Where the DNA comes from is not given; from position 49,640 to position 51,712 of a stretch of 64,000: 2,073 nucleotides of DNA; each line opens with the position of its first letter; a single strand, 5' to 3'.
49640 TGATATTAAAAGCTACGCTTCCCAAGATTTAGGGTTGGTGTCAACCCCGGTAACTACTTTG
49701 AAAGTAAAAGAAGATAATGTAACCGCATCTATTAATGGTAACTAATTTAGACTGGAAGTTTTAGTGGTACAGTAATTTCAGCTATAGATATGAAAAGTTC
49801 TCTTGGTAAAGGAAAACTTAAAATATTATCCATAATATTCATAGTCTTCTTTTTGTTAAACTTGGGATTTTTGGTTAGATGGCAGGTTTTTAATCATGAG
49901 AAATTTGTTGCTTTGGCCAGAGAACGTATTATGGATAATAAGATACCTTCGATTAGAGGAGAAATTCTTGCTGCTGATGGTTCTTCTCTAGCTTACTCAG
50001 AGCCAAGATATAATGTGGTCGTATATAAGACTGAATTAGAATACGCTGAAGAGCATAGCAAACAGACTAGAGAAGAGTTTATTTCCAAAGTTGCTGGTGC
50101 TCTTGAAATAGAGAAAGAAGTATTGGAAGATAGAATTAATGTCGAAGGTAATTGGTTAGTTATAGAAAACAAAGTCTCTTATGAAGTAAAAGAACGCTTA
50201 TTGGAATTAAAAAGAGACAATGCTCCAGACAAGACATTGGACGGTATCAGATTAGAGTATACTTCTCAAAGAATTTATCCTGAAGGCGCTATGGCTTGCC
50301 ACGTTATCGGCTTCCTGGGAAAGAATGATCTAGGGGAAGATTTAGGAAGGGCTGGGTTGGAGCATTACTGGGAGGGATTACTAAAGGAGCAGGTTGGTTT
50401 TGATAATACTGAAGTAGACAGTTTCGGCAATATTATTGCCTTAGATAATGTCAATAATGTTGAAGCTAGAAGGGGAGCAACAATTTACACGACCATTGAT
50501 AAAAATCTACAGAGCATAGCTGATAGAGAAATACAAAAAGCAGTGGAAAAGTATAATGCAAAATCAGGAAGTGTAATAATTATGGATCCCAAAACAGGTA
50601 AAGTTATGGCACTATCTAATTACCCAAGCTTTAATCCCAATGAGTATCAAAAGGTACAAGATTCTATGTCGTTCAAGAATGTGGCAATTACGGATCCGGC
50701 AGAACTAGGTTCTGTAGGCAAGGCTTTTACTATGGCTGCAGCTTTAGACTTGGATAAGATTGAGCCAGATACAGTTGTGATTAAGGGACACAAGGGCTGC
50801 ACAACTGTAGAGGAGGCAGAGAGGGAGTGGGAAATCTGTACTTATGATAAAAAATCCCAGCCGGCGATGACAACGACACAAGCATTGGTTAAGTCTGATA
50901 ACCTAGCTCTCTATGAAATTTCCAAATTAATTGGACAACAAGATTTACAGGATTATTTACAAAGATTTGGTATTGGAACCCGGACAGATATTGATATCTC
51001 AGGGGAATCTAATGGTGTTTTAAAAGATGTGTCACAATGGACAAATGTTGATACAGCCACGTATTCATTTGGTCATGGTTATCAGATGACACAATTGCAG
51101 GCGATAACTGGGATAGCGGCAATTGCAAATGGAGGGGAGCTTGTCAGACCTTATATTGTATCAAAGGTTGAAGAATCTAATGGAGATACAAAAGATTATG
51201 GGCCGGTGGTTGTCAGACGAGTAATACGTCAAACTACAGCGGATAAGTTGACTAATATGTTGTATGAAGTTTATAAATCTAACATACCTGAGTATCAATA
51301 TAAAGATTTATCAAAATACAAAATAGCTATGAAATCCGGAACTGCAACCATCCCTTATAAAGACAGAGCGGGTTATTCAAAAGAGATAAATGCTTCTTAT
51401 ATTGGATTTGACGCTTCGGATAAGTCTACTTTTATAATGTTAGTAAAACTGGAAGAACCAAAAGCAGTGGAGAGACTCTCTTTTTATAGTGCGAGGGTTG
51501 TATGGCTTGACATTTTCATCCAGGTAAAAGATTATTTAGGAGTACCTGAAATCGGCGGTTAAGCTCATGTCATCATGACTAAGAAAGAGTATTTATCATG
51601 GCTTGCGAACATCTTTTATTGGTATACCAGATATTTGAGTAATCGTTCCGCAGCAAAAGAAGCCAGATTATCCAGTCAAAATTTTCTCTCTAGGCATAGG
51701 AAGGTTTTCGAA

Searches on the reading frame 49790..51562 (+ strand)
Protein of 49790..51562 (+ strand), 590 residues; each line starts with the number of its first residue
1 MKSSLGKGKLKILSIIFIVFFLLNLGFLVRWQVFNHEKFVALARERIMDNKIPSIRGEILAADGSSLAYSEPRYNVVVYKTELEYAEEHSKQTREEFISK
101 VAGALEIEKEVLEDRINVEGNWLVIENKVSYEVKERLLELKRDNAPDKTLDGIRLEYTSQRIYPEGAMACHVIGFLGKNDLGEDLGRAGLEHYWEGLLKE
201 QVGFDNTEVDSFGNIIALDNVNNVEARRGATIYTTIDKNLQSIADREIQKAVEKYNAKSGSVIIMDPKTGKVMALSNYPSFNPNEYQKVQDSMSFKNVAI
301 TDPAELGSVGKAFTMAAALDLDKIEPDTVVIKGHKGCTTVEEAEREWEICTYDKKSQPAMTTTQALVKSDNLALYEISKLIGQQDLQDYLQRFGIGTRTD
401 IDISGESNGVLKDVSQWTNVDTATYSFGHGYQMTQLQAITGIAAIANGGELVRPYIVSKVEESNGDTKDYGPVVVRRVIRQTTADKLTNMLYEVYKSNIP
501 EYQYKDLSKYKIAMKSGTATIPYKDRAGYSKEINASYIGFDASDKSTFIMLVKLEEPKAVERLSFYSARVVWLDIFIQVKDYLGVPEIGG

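Call 40: search_protein_families(library=ncbifam, proteins=[window:49790-51562:+], max_evalue=1e-10)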
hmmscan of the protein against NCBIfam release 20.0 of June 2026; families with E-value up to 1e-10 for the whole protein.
window:49790-51562:+ (590 aa): 10 families
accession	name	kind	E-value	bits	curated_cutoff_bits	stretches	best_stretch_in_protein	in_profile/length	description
TIGR02214.1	spoVD_pbp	equivalog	1.7e-84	284.3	688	1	14-586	6-561/636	stage V sporulation protein D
TIGR03423.1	pbp2_mrdA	equivalog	1.4e-72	245.1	455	1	10-559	3-563/593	penicillin-binding protein 2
NF053573.1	PBP2_PenA_Neis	exception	2.2e-58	198.2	1105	1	12-561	30-542/572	peptidoglycan D,D-transpeptidase PBP2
NF038271.1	strep_PBP2X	exception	7.1e-56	189.8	1050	1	9-566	25-602/750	penicillin-binding protein PBP2X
NF011685.0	PRK15105.1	subfamily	3.3e-49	168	737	1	19-560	35-538/588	peptidoglycan glycosyltransferase FtsI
NF051842.1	PBP4_5_Efaec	equivalog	5.1e-34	117.7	700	1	52-557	161-648/668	penicillin-binding protein PBP4(5)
TIGR02074.1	PBP_1a_fam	subfamily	4.5e-29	101.6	508.75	1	222-545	211-511/535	PBP1A family penicillin-binding protein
NF008061.0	PRK10795.1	equivalog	1.4e-26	93.3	962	1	150-529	154-560/634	peptidoglycan DD-transpeptidase MrdA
NF038278.1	strep_PBP2B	exception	6.5e-19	67.8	975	1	184-550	261-648/678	penicillin-binding protein PBP2B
NF051885.1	tranpepglycosPbpC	equivalog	2.4e-12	46.3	900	1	229-519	291-544/632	multimodular transpeptidase-transglycosylase PbpC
